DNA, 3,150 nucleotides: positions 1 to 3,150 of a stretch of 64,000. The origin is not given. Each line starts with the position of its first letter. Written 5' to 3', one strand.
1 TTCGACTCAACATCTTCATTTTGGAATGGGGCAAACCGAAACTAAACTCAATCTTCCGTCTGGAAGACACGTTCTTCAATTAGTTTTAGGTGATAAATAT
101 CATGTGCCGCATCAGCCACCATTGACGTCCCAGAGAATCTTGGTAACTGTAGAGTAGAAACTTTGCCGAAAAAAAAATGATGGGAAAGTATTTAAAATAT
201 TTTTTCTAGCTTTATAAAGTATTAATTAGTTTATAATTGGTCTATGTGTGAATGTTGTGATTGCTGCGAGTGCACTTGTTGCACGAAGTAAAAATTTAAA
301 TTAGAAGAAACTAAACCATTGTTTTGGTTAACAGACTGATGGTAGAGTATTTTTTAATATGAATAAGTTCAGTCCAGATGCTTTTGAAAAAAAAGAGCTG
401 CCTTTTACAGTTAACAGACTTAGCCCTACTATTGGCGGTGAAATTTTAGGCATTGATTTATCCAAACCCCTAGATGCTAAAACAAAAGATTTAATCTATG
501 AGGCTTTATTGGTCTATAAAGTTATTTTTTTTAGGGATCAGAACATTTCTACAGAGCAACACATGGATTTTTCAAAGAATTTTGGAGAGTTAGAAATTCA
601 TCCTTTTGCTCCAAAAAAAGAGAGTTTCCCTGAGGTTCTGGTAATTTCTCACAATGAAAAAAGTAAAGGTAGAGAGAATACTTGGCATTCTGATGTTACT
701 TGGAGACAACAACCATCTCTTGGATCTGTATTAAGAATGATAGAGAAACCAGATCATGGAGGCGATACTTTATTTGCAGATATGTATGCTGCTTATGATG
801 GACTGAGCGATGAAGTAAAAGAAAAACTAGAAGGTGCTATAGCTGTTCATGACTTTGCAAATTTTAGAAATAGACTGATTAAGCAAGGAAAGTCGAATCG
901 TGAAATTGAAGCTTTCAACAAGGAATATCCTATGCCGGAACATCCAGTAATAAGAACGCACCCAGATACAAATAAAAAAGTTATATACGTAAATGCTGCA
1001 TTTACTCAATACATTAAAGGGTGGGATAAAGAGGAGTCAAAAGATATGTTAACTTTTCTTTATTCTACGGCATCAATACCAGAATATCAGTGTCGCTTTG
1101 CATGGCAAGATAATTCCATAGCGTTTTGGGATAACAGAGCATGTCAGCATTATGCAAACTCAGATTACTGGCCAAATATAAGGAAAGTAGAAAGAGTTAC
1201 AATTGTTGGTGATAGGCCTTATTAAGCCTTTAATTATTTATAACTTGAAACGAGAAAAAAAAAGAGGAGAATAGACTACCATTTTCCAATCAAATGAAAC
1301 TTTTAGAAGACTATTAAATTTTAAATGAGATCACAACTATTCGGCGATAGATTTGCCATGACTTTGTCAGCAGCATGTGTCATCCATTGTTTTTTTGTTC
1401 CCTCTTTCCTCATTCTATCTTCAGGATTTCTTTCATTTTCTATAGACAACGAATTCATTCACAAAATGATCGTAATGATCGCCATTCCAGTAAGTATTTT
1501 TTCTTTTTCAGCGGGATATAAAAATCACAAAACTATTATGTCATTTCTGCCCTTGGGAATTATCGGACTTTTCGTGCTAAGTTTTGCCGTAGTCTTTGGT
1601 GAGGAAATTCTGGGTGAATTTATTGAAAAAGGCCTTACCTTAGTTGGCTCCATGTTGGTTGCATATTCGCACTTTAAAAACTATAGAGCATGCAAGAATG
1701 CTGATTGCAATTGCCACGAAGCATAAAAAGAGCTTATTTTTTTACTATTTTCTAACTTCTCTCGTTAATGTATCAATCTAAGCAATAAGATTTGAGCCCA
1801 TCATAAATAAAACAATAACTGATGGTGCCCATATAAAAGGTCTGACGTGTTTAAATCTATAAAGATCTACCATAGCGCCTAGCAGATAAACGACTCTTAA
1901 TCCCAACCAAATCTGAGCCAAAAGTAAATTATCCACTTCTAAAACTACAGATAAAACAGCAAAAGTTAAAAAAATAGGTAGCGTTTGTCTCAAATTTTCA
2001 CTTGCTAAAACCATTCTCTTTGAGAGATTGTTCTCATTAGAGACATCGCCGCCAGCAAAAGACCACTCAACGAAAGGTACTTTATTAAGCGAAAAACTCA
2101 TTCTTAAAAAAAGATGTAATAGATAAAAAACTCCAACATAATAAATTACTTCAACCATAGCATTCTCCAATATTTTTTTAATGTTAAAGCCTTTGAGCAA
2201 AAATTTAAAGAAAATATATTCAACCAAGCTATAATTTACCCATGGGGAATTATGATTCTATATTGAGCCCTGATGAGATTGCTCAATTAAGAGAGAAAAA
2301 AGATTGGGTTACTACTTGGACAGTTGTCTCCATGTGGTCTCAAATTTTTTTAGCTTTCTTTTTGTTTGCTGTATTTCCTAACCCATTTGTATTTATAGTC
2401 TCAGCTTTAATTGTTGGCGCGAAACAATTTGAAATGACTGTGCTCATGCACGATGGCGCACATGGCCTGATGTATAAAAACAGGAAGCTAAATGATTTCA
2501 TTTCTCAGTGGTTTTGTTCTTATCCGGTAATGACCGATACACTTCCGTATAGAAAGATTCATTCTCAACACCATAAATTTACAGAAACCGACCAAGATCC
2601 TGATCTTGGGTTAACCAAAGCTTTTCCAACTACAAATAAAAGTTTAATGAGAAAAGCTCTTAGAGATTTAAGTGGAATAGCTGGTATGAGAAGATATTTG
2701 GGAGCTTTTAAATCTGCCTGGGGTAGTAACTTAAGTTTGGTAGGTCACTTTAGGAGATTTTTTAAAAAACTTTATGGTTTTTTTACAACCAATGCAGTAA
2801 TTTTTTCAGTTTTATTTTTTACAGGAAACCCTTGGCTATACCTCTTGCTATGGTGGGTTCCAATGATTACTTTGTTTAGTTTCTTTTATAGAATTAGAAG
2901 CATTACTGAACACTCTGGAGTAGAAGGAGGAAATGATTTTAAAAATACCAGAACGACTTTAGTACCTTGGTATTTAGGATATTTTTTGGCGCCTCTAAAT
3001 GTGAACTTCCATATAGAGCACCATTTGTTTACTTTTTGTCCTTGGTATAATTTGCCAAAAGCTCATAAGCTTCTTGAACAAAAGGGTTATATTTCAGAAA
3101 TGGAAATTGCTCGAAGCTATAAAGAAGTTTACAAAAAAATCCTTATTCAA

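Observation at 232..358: Polycysteine micro-ORF (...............) upstream of a TauD-family sulfonate dioxygenase: candidate cysteine-sensing leader peptide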

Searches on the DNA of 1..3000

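Call 4: search_rna_families(source=window, start=1, end=3000, threshold=evalue, max_evalue=10)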
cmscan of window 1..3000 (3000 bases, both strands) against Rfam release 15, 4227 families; matches with E-value up to 10: 7.
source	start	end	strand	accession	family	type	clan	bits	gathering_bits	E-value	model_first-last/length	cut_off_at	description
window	1725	1835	-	RF00782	MIR480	Gene; miRNA;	-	31.1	35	0.13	1-140/140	no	MIR480 microRNA precursor family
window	1734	1812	-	RF00147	SNORD34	Gene; snRNA; snoRNA; CD-box;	CL00055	21.2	38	1.1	1-79/79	no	Small nucleolar RNA SNORD34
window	72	132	-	RF00538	snoCD11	Gene; snRNA; snoRNA; CD-box;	-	19.5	60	3.3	1-75/75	no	Small nucleolar RNA CD11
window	849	975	-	RF00015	U4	Gene; snRNA; splicing;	CL00007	17.1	46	0.77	1-138/138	no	U4 spliceosomal RNA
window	563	720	+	RF04180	BTnc231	Gene; sRNA;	-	15.6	80.4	6.8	1-154/154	no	Bacteroides sRNA BTnc231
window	791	848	+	RF01136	sR28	Gene; snRNA; snoRNA; CD-box;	-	14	39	1.9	1-55/55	no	Small nucleolar RNA sR28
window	2600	2651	-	RF01985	ZEB2_AS1_2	Gene; lncRNA;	-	13.8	70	6.6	1-61/61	no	ZEB2 antisense RNA 1 conserved region 2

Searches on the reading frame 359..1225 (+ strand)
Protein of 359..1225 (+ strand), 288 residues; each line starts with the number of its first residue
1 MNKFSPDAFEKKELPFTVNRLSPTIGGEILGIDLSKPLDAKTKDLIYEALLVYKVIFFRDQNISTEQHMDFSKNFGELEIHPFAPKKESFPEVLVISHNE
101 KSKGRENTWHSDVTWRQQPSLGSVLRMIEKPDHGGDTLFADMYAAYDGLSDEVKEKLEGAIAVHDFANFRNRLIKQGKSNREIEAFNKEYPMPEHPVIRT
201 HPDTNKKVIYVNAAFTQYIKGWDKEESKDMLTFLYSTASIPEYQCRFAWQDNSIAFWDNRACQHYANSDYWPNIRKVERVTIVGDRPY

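Call 6: search_protein_families(library=pfam, proteins=[window:359-1225:+])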
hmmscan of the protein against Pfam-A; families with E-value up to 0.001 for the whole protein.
window:359-1225:+ (288 aa): 1 family
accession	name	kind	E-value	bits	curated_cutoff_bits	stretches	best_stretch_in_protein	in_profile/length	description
PF02668.22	TauD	-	1.1e-68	232.5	27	1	18-281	2-267/267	Taurine catabolism dioxygenase TauD, TfdA family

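Call 8: find_related_loci(query=window:359-1225:+, collection=genome_contigs, flank=3000)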
Query window:359-1225:+ (288 aa) in genome_contigs; peptide patterns used: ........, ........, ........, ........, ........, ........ (x = any residue, [..] = any of these).
80 stretches matched a pattern; 46 encode a relative of the query (tblastn E <= 1e-3); 45 distinct loci.
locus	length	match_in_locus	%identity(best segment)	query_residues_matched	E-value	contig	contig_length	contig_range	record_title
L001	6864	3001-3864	88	1-288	0e+0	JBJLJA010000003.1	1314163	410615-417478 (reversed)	MAG: Gammaproteobacteria bacterium isolate LRMED-380 SAR86-LRMED-380-C3, whole genome shotgun sequence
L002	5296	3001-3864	89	1-288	0e+0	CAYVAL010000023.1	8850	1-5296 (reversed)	MAG TPA_asm: uncultured Gammaproteobacteria bacterium isolate binchicken_co285_282 genome assembly, contig: NODE_5680_le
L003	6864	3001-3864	89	1-288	0e+0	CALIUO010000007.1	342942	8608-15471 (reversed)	MAG: uncultured SAR86 cluster bacterium isolate S1_Bin_METABAT__256_1 genome assembly, contig: c_000003468202, whole gen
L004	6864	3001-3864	88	1-288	0e+0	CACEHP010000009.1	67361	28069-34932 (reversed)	uncultured SAR86 cluster bacterium isolate AG-390-N20 genome assembly, contig: AG-390-N20_NODE_9, whole genome shotgun s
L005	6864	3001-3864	88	1-288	3e-180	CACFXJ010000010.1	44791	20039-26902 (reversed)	uncultured SAR86 cluster bacterium isolate AG-414-O08 genome assembly, contig: AG-414-O08_NODE_10, whole genome shotgun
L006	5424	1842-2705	87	1-288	0e+0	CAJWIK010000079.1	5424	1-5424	MAG TPA_asm: uncultured Gammaproteobacteria bacterium isolate ERR599122_bin.1_MetaBAT_v2.12.1_MAG genome assembly, conti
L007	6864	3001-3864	88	1-288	8e-179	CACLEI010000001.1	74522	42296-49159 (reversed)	uncultured SAR86 cluster bacterium isolate AG-461-L06 genome assembly, contig: AG-461-L06_NODE_1, whole genome shotgun s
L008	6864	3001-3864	86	1-288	2e-178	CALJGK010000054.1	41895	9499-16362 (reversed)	MAG: uncultured SAR86 cluster bacterium isolate S2_Bin_METABAT__256_1 genome assembly, contig: c_000003041405, whole gen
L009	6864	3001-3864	86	1-288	2e-178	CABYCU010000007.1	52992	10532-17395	MAG: uncultured SAR86 cluster bacterium isolate AG-325-N10 genome assembly, contig: AG-325-N10_NODE_7, whole genome shot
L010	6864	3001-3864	87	1-288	5e-178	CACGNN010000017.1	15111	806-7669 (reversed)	uncultured SAR86 cluster bacterium isolate AG-422-M05 genome assembly, contig: AG-422-M05_NODE_17, whole genome shotgun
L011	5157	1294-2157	87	1-288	2e-179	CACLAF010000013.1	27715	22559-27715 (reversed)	MAG: uncultured SAR86 cluster bacterium isolate AG-461-C18 genome assembly, contig: AG-461-C18_NODE_13, whole genome sho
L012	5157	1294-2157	87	1-288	2e-179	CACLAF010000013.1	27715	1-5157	MAG: uncultured SAR86 cluster bacterium isolate AG-461-C18 genome assembly, contig: AG-461-C18_NODE_13, whole genome sho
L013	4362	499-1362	86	1-288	0e+0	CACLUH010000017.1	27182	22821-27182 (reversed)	MAG: uncultured SAR86 cluster bacterium isolate AG-470-J20 genome assembly, contig: AG-470-J20_NODE_17, whole genome sho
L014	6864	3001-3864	86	1-288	2e-177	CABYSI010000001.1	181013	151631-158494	MAG: uncultured SAR86 cluster bacterium isolate AG-333-L15 genome assembly, contig: AG-333-L15_NODE_1, whole genome shot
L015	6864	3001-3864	86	1-288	5e-177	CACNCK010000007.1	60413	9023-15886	MAG: uncultured SAR86 cluster bacterium isolate AG-920-D21 genome assembly, contig: AG-920-D21_NODE_7, whole genome shot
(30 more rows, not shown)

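Call 13: find_encoding_contigs(protein=window:359-1225:+, flank=3000, max_places=10)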
Protein window:359-1225:+ (288 aa): 22 contigs read that carry it; 10 places shown.
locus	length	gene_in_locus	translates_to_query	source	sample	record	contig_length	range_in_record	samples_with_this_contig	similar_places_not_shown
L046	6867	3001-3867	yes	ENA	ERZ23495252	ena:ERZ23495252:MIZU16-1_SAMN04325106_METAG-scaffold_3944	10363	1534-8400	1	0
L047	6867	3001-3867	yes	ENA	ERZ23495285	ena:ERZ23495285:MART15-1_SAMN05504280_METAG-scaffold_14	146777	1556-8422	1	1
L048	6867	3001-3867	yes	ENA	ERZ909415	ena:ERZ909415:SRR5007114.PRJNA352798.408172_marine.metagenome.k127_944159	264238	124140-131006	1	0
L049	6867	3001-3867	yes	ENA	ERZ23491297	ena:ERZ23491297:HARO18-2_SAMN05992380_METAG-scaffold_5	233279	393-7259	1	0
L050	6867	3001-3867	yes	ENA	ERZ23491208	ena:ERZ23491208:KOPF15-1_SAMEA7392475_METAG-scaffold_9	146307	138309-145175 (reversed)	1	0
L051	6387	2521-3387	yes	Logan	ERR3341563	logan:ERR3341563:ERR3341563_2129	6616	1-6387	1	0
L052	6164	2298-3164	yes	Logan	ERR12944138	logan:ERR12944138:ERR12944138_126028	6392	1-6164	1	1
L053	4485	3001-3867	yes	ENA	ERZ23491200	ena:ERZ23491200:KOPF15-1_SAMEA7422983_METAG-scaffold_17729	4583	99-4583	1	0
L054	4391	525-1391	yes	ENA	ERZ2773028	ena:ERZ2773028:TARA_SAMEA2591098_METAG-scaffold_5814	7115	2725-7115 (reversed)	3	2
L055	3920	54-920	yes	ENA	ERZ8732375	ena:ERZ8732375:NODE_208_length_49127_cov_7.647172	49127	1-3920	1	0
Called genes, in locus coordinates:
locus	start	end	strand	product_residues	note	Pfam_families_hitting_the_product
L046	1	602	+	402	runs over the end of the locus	PF14226:DIOX_N, PF03171:2OG-FeII_Oxy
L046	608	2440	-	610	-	PF01839:FG-GAP (faint), PF13517:FG-GAP_3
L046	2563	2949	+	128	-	PF14347:DUF4399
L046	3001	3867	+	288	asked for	PF02668:TauD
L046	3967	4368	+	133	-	PF03203:MerC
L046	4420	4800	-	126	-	-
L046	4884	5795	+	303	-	PF00487:FA_desaturase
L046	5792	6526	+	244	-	PF02798:GST_N, PF13417:GST_N_3, PF13409:GST_N_2, PF00043:GST_C (weak)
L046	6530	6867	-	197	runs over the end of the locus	PF01323:DSBA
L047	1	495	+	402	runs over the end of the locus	PF14226:DIOX_N, PF03171:2OG-FeII_Oxy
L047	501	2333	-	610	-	PF01839:FG-GAP (faint), PF13517:FG-GAP_3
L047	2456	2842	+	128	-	PF14347:DUF4399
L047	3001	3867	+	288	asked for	PF02668:TauD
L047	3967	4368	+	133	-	PF03203:MerC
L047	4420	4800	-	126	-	-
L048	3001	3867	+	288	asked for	PF02668:TauD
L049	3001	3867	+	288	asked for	PF02668:TauD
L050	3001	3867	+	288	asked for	PF02668:TauD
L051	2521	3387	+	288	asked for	PF02668:TauD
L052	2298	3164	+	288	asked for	PF02668:TauD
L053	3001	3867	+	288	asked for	PF02668:TauD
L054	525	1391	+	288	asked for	PF02668:TauD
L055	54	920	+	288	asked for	PF02668:TauD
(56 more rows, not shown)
